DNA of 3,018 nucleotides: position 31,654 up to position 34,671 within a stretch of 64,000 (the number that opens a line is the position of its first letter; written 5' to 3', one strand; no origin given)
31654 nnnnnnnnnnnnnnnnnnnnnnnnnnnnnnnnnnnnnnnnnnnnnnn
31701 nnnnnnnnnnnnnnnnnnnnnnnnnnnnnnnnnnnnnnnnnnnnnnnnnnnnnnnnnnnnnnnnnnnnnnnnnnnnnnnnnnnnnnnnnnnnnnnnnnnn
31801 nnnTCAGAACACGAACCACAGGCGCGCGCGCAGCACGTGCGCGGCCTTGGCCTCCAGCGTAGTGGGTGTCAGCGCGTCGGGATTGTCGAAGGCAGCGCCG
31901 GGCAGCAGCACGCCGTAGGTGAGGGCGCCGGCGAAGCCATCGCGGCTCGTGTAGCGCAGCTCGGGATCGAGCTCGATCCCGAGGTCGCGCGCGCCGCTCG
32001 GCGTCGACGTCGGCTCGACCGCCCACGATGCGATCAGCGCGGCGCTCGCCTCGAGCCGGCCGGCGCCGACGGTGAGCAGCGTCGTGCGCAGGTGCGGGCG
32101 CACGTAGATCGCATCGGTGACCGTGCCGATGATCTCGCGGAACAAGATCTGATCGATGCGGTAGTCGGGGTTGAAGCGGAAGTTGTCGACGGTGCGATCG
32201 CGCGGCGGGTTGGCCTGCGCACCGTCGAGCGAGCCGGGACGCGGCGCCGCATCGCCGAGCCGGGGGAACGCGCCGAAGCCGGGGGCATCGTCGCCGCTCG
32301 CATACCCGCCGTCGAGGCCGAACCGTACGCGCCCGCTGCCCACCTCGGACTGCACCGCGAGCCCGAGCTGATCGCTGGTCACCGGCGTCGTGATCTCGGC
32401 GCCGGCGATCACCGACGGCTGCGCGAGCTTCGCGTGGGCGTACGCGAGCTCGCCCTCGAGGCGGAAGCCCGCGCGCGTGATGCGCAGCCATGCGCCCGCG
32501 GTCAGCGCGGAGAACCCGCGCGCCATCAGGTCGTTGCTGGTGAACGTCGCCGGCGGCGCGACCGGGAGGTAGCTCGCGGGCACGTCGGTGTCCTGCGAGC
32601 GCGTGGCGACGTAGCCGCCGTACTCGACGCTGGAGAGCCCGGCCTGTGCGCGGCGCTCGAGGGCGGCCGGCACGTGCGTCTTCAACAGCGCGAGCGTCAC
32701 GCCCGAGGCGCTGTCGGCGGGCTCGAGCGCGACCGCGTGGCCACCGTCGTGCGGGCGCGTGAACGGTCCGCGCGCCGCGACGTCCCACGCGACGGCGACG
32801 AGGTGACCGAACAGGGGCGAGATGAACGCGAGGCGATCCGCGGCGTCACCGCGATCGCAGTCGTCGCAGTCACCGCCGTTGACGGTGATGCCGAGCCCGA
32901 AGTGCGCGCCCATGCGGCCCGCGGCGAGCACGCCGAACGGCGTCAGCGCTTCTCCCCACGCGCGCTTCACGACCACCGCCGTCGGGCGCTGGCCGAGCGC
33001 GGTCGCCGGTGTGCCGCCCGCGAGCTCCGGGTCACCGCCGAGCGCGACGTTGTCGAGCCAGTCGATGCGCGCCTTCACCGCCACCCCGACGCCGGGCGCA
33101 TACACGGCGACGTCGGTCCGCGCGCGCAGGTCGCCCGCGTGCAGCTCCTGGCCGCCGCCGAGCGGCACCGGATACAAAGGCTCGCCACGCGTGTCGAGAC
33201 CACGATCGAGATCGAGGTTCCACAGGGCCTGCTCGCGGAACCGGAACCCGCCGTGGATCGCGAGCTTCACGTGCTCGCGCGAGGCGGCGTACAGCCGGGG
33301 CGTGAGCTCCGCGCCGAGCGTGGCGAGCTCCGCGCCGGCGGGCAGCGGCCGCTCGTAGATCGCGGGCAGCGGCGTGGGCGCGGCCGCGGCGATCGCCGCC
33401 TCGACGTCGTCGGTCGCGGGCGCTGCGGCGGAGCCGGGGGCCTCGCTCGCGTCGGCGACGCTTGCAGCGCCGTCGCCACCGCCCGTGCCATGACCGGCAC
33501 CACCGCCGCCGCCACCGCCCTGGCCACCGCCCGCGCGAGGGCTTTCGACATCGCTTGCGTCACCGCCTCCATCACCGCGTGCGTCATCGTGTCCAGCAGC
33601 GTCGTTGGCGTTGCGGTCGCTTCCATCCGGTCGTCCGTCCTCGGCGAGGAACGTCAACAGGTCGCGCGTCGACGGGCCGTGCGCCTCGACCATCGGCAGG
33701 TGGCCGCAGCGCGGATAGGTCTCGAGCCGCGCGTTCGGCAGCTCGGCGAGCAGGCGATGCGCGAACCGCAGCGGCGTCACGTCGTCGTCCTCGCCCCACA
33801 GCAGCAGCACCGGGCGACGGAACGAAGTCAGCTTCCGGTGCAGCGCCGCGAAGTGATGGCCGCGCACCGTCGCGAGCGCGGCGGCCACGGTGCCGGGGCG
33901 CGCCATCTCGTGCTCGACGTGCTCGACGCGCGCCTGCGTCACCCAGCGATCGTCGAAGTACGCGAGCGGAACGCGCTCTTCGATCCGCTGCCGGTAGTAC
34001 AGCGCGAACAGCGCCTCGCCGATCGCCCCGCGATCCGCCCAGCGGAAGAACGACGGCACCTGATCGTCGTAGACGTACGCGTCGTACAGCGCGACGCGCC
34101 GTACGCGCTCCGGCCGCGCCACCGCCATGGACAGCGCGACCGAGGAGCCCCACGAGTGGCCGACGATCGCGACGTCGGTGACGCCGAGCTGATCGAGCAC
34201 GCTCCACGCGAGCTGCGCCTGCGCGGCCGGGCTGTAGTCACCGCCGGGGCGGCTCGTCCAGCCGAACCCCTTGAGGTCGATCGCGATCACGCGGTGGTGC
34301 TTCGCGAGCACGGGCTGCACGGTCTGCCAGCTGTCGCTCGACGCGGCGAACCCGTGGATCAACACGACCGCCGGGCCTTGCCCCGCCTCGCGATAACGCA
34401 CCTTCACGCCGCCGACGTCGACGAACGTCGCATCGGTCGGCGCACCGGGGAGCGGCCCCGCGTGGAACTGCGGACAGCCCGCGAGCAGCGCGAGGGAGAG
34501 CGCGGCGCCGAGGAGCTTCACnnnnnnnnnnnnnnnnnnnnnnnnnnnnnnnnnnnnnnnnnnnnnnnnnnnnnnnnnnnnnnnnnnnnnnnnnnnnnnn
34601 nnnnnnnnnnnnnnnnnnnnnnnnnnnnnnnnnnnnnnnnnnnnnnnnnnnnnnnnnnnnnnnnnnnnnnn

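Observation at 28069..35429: Six-gene overlapping operon fusing PHA synthesis to envelope lipoproteins and an outer-membrane barrel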

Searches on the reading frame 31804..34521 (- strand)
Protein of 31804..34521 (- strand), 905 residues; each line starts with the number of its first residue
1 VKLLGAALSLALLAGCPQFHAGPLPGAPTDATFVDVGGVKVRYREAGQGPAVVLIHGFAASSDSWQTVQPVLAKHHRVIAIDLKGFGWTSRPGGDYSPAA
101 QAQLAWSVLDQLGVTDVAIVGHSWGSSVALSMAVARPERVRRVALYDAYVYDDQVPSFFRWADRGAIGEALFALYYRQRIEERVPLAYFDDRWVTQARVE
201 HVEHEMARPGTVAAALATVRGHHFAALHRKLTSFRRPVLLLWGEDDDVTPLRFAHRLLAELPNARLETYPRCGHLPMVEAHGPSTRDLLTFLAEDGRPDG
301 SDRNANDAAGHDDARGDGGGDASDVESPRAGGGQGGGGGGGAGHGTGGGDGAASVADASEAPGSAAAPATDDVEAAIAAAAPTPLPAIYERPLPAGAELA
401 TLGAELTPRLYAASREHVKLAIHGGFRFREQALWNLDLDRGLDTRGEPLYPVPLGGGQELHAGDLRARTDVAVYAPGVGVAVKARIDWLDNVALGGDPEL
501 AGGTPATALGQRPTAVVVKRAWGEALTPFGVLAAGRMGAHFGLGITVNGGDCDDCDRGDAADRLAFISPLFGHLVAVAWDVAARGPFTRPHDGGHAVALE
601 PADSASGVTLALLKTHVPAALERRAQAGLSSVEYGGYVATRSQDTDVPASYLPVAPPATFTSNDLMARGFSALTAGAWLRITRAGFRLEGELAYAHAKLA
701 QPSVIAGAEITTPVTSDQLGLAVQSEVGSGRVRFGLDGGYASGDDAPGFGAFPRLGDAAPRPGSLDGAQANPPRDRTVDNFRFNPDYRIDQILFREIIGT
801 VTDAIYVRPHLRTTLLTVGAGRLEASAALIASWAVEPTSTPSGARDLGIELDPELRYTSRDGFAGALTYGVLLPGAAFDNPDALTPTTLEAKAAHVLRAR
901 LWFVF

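Call 6: search_protein_families(library=pfam, proteins=[window:31804-34521:-], max_evalue=0.01)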
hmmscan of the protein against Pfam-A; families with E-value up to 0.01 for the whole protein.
window:31804-34521:- (905 aa): 5 families
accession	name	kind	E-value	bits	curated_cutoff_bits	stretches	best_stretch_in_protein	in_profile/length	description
PF00561.26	Abhydrolase_1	-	1.2e-34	120.5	25.8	1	50-279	1-243/245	alpha/beta hydrolase fold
PF12697.13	Abhydrolase_6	-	6.4e-25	89.5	26.3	1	52-279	1-209/217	Alpha/beta hydrolase family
PF12146.15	Hydrolase_4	-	4.7e-14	52.7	27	1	51-279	6-237/239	Serine aminopeptidase, S33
PF08386.16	Abhydrolase_4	-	0.00085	19.9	21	1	235-288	34-86/103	TAP-like protein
PF00756.26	Esterase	-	0.0023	18.2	22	1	116-153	114-153/251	Putative esterase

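Call 7: search_protein_families(library=ncbifam, proteins=[window:31804-34521:-], max_evalue=0.01)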
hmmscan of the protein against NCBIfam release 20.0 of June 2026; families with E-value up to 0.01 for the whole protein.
window:31804-34521:- (905 aa): 34 families (the best 25 are shown)
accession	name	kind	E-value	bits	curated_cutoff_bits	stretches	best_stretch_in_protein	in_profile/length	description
TIGR04551.1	TIGR04551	subfamily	5.3e-89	299.5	300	1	421-903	2-517/519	TIGR04551 family protein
NF011457.0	PRK14875.1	equivalog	9.6e-35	120.2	307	1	32-293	113-370/372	acetoin dehydrogenase dihydrolipoyllysine-residue acetyltransferase subunit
NF051488.1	bifunc_PcaDC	exception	2.1e-29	102.8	390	1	43-303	4-255/375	bifunctional 3-oxoadipate enol-lactonase/4-carboxymuconolactone decarboxylase PcaDC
NF045632.1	hydroxlase_HsaD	equivalog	7.9e-27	93.9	400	1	31-286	14-282/290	4,5:9,10-diseco-3-hydroxy-5,9,17-trioxoandrosta-1(10),2-diene-4-oate hydrolase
NF002938.0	PRK03592.1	equivalog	9e-27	94.2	241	1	30-157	11-138/298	haloalkane dehalogenase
TIGR02427.1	protocat_pcaD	equivalog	4e-26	91.9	255.85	1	45-292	6-250/251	3-oxoadipate enol-lactonase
TIGR03056.1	bchO_mg_che_rel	equivalog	6.9e-25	87.6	172.55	1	31-276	8-261/278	alpha/beta fold hydrolase BchO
NF050089.1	i_nPHAscl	equivalog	1.1e-21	77.2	300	2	40-147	8-116/288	intracellular short-chain-length polyhydroxyalkanoate depolymerase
NF051487.1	bifunc_PcaCD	exception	4.9e-20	72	430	1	40-292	161-411/413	bifunctional 4-carboxymuconolactone decarboxylase/3-oxoadipate enol-lactonase PcaCD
TIGR01738.1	bioH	equivalog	8.1e-20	71.5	206.95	1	47-279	1-232/245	pimeloyl-ACP methyl ester esterase BioH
TIGR03695.1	menH_SHCHC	equivalog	2.5e-19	69.7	208.55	1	49-288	2-247/252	2-succinyl-6-hydroxy-2,4-cyclohexadiene-1-carboxylate synthase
TIGR03611.1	RutD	equivalog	8.5e-18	64.6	238.5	1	46-293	10-256/258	pyrimidine utilization protein D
TIGR03343.1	biphenyl_bphD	equivalog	1.3e-17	63.9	462.15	1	39-292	20-280/282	2-hydroxy-6-oxo-6-phenylhexa-2,4-dienoate hydrolase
NF002873.0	PRK03204.1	equivalog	2.5e-16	59.9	466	1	31-274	16-267/286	haloalkane dehalogenase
NF004514.1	PRK05855.1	equivalog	2.1e-14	53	455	1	34-146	5-121/578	SDR family oxidoreductase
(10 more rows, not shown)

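Call 9: find_homologous_proteins(query=window:31804-34521:-, max_evalue=0.00001)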
Query window:31804-34521:- (905 aa): 215 proteins with E <= 0.00001 among 8000 candidates; the best 120 are listed.
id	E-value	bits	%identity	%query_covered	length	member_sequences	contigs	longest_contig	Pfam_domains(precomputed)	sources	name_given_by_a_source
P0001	0.0e+0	2031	100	100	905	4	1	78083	PF12697.14,PF00561.27,PF12146.16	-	-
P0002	0.0e+0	1613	87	32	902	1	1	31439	PF12697.14,PF00561.27,PF12146.16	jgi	jgi:uncharacterized protein (TIGR04551 family)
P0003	0.0e+0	1411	74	59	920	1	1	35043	PF12697.14,PF00561.27,PF12146.16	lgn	-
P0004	0.0e+0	1395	75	31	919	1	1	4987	PF12697.14,PF00561.27,PF12146.16,PF02230.23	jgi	jgi:uncharacterized protein (TIGR04551 family)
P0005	0.0e+0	1381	77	31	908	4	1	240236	PF12697.14,PF00561.27,PF12146.16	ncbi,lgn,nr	ncbi:MAG: alpha/beta fold hydrolase [Myxococcales bacterium]|nr:alpha/beta fold hydrolase [Myxococca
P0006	0.0e+0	1381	76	32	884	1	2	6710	PF12697.14,PF00561.27,PF12146.16,PF08386.17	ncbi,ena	-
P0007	0.0e+0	1368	74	57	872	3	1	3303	PF12697.14,PF00561.27,PF12146.16,PF08386.17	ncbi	-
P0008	0.0e+0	1367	70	99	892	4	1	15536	PF12697.14,PF00561.27,PF12146.16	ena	-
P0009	0.0e+0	1359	69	98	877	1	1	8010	PF12697.14,PF00561.27,PF12146.16,PF08386.17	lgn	-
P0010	0.0e+0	1358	74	57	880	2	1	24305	PF12697.14,PF00561.27,PF12146.16,PF08386.17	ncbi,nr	ncbi:MAG: TIGR04551 family protein [Myxococcales bacterium]|nr:TIGR04551 family protein [Myxococcale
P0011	0.0e+0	1356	74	31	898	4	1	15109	PF12697.14,PF00561.27,PF12146.16,PF02230.23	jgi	-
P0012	0.0e+0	1356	70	98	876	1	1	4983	PF12697.14,PF00561.27,PF12146.16,PF08386.17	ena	-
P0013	0.0e+0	1351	75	31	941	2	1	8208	PF12697.14,PF00561.27,PF12146.16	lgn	-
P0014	0.0e+0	1349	68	98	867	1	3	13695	PF12697.14,PF00561.27,PF12146.16,PF08386.17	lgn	-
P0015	0.0e+0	1348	68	98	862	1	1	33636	PF12697.14,PF00561.27,PF12146.16,PF08386.17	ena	-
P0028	0.0e+0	1308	67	100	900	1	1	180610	PF12697.14,PF00561.27,PF12146.16,PF08386.17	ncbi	ncbi:MAG: TIGR04551 family protein [Kofleriaceae bacterium]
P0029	0.0e+0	1307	66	100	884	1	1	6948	PF12697.14,PF00561.27,PF12146.16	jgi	jgi:uncharacterized protein (TIGR04551 family)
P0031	0.0e+0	1300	73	59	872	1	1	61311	PF12697.14,PF00561.27,PF12146.16,PF08386.17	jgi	jgi:uncharacterized protein (TIGR04551 family)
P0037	0.0e+0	1287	71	59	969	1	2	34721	PF12697.14,PF00561.27,PF12146.16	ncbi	ncbi:MAG: TIGR04551 family protein [Kofleriaceae bacterium]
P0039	0.0e+0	1280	74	31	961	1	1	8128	PF12697.14,PF00561.27,PF12146.16,PF02230.23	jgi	jgi:uncharacterized protein (TIGR04551 family)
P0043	0.0e+0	1275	73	57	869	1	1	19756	PF12697.14,PF00561.27,PF12146.16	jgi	jgi:uncharacterized protein (TIGR04551 family)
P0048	0.0e+0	1267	73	32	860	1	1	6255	PF12697.14,PF00561.27,PF12146.16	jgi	jgi:uncharacterized protein (TIGR04551 family)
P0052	0.0e+0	1258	70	60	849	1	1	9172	PF12697.14,PF00561.27,PF12146.16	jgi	jgi:uncharacterized protein (TIGR04551 family)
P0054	0.0e+0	1254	64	100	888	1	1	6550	PF12697.14,PF00561.27,PF12146.16,PF08386.17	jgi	jgi:uncharacterized protein (TIGR04551 family)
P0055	0.0e+0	1254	67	58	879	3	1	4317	PF12697.14,PF00561.27,PF12146.16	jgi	jgi:uncharacterized protein (TIGR04551 family)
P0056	0.0e+0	1254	73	31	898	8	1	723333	PF12697.14,PF00561.27,PF12146.16,PF02230.23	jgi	jgi:uncharacterized protein (TIGR04551 family)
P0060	0.0e+0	1252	65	100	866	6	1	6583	PF12697.14,PF00561.27,PF12146.16,PF02230.23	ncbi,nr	ncbi:MAG: TIGR04551 family protein [Deltaproteobacteria bacterium]|nr:TIGR04551 family protein [Delt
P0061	0.0e+0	1251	68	59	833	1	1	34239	PF12697.14,PF00561.27,PF12146.16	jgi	jgi:uncharacterized protein (TIGR04551 family)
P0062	0.0e+0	1250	70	31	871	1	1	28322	PF12697.14,PF00561.27,PF12146.16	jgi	jgi:uncharacterized protein (TIGR04551 family)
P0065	0.0e+0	1248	70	58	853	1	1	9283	PF12697.14,PF00561.27,PF12146.16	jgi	jgi:uncharacterized protein (TIGR04551 family)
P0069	0.0e+0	1245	76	31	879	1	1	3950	PF12697.14,PF00561.27,PF12146.16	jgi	jgi:uncharacterized protein (TIGR04551 family)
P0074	0.0e+0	1244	65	99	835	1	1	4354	PF12697.14,PF00561.27,PF12146.16,PF08386.17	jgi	jgi:uncharacterized protein (TIGR04551 family)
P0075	0.0e+0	1242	68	34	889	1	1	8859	PF12697.14,PF00561.27,PF12146.16,PF02230.23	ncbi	ncbi:MAG TPA: TIGR04551 family protein [Kofleriaceae bacterium]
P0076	0.0e+0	1239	69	57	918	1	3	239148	PF12697.14,PF00561.27,PF12146.16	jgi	jgi:uncharacterized protein (TIGR04551 family)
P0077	0.0e+0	1238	74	31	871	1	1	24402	PF12697.14,PF00561.27,PF12146.16,PF02230.23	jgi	jgi:uncharacterized protein (TIGR04551 family)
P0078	0.0e+0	1238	71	32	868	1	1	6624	PF12697.14,PF00561.27,PF12146.16,PF02230.23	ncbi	ncbi:MAG TPA: TIGR04551 family protein [Kofleriaceae bacterium]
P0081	0.0e+0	1236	65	58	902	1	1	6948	PF12697.14,PF00561.27,PF12146.16,PF02230.23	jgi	jgi:uncharacterized protein (TIGR04551 family)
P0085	0.0e+0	1232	67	58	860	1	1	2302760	PF12697.14,PF00561.27,PF12146.16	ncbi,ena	-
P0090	0.0e+0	1228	63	99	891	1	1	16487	PF12697.14,PF00561.27,PF12146.16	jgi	jgi:uncharacterized protein (TIGR04551 family)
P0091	0.0e+0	1228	64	61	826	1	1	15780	PF12697.14,PF00561.27,PF12146.16,PF02230.23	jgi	jgi:uncharacterized protein (TIGR04551 family)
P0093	0.0e+0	1228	64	98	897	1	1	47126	PF12697.14,PF00561.27,PF12146.16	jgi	jgi:uncharacterized protein (TIGR04551 family)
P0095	0.0e+0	1227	69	32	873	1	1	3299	PF12697.14,PF00561.27,PF12146.16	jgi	jgi:uncharacterized protein (TIGR04551 family)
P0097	0.0e+0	1227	71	56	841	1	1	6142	PF12697.14,PF00561.27,PF12146.16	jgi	jgi:uncharacterized protein (TIGR04551 family)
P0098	0.0e+0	1225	71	32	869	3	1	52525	PF12697.14,PF00561.27,PF12146.16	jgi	jgi:uncharacterized protein (TIGR04551 family)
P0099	0.0e+0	1224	70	31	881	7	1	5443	PF12697.14,PF00561.27,PF12146.16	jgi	jgi:uncharacterized protein (TIGR04551 family)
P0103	0.0e+0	1220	64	100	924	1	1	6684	PF12697.14,PF00561.27,PF12146.16,PF02230.23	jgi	jgi:uncharacterized protein (TIGR04551 family)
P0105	0.0e+0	1219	62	99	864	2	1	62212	PF12697.14,PF00561.27,PF12146.16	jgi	jgi:uncharacterized protein (TIGR04551 family)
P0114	0.0e+0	1215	70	31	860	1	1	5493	PF12697.14,PF00561.27,PF12146.16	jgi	jgi:uncharacterized protein (TIGR04551 family)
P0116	0.0e+0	1213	65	60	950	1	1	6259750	PF12697.14,PF00561.27,PF12146.16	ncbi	ncbi:MAG: TIGR04551 family protein [Kofleriaceae bacterium]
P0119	0.0e+0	1209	68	56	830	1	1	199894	PF12697.14,PF00561.27,PF12146.16,PF08386.17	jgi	jgi:uncharacterized protein (TIGR04551 family)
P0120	0.0e+0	1208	67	57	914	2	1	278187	PF12697.14,PF00561.27,PF12146.16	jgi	jgi:uncharacterized protein (TIGR04551 family)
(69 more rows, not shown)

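Call 10: find_encoding_contigs(protein=P0116, flank=10000, max_places=2)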
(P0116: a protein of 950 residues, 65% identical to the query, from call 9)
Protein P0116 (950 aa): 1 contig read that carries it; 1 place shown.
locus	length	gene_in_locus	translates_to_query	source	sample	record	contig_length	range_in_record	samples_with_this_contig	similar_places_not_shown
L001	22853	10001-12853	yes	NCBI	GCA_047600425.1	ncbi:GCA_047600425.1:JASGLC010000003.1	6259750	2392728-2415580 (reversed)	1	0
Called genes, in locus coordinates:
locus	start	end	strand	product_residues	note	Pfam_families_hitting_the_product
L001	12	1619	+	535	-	PF00501:AMP-binding, PF13193:AMP-binding_C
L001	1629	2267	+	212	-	PF01522:Polysacc_deac_1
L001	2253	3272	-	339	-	-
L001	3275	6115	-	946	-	PF10282:Lactonase (faint)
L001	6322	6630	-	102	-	-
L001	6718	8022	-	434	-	PF03137:OATP (faint), PF07690:MFS_1, PF00083:Sugar_tr (weak)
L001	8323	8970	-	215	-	PF07879:PHB_acc_N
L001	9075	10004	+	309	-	-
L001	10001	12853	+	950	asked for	PF00561:Abhydrolase_1, PF12146:Hydrolase_4, PF12697:Abhydrolase_6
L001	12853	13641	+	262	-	-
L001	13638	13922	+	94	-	-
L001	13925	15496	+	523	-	PF00501:AMP-binding, PF23562:AMP-binding_C_3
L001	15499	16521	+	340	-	PF07167:PhaC_N, PF00561:Abhydrolase_1, PF12146:Hydrolase_4 (faint), PF11339:DUF3141 (weak)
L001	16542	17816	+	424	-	PF00069:Pkinase, PF00072:Response_reg (weak)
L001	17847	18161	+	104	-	-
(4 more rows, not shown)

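Call 11: find_encoding_contigs(protein=P0085, flank=10000, max_places=2)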
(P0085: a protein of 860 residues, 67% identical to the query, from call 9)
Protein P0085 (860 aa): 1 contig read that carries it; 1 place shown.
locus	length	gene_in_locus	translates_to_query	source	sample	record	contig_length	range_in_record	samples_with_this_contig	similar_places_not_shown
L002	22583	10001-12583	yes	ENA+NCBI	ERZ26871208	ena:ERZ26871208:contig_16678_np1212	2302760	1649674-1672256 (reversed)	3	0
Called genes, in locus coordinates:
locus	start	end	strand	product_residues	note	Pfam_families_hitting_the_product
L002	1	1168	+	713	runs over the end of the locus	PF00009:GTP_EFTU, PF22042:EF-G_D2, PF03144:GTP_EFTU_D2, PF14492:EFG_III, PF16658:RF3_C (weak), PF03764:EFG_IV, PF00679:EFG_C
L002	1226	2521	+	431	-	-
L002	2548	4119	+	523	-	PF00501:AMP-binding, PF13193:AMP-binding_C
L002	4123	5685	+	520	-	PF05406:WGR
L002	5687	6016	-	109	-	-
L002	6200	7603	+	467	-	PF00083:Sugar_tr, PF07690:MFS_1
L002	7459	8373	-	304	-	-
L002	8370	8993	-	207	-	PF07879:PHB_acc_N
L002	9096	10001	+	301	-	-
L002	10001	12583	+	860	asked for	PF00561:Abhydrolase_1, PF12146:Hydrolase_4, PF12697:Abhydrolase_6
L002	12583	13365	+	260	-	-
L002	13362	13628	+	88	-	PF09712:PHA_synth_III_E (weak)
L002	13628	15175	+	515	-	PF00501:AMP-binding, PF23562:AMP-binding_C_3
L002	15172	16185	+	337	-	PF07167:PhaC_N, PF00561:Abhydrolase_1, PF11339:DUF3141 (weak), PF12146:Hydrolase_4 (faint)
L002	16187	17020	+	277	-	PF00892:EamA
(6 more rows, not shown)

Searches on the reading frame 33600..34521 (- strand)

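Call 15: search_solved_structures(query=window:33600-34521:-, max_evalue=1e-10)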
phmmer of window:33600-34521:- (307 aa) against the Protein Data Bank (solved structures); distinct sequences matched with E-value up to 1e-10: 215 (the best 60 are shown).
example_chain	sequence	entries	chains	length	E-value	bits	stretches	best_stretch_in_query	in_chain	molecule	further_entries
4lxg_A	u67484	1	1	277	1e-26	97.4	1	30-280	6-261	MCP Hydrolase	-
4lxh_A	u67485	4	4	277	2.7e-26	96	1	30-280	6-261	MCP Hydrolase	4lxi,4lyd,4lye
1j1i_A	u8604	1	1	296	5.6e-25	91.6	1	32-292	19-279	meta cleavage compound hydrolase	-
7zjt_A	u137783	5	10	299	3.7e-23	85.7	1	34-292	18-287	4,5:9,10-diseco-3-hydroxy-5,9,17-trioxoandrosta-1(10),2-diene-4-oate hydrolase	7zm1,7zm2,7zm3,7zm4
5jz9_A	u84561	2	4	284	4.5e-23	85.4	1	34-286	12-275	4,5:9,10-diseco-3-hydroxy-5,9,17-trioxoandrosta-1(10),2-diene-4-oate hydrolase | 2-hydroxy-6-oxo-6-phenylhexa-2,4-dienoate hydrolase BphD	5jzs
2vf2_A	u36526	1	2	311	5.2e-23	85.2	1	34-292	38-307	2-HYDROXY-6-OXO-6-PHENYLHEXA-2,4-DIENOATE HYDROLASE BPHD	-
5jzb_A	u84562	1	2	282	5.2e-23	85.2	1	34-284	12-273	4,5:9,10-diseco-3-hydroxy-5,9,17-trioxoandrosta-1(10),2-diene-4-oate hydrolase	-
2wud_A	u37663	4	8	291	1.1e-22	84.1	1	34-292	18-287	2-HYDROXY-6-OXO-6-PHENYLHEXA-2,4-DIENOATE HYDROLASE BPHD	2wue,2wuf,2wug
6i8w_A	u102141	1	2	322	3e-21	79.4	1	33-291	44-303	Alpha/beta fold hydrolase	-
2d0d_A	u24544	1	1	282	3.5e-21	79.2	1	36-148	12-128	2-hydroxy-6-oxo-7-methylocta-2,4-dienoate hydrolase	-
1iun_A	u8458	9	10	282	1.1e-20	77.6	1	36-148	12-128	meta-Cleavage product hydrolase | 2-hydroxy-6-oxo-7-methylocta-2,4-dienoate hydrolase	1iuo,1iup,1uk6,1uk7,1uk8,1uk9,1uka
6y9g_A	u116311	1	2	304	3e-20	76.1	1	28-151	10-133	Ancestral haloalkane dehalogenase AncHLD5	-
21dl_A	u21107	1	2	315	4.9e-19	72.1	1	31-278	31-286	RPA1511_5221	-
27ct_A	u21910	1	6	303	5.1e-19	72.1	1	31-277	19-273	RPA1511_2297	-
5w15_A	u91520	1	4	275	9e-19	71.3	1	38-280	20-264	Alpha/beta hydrolase fold protein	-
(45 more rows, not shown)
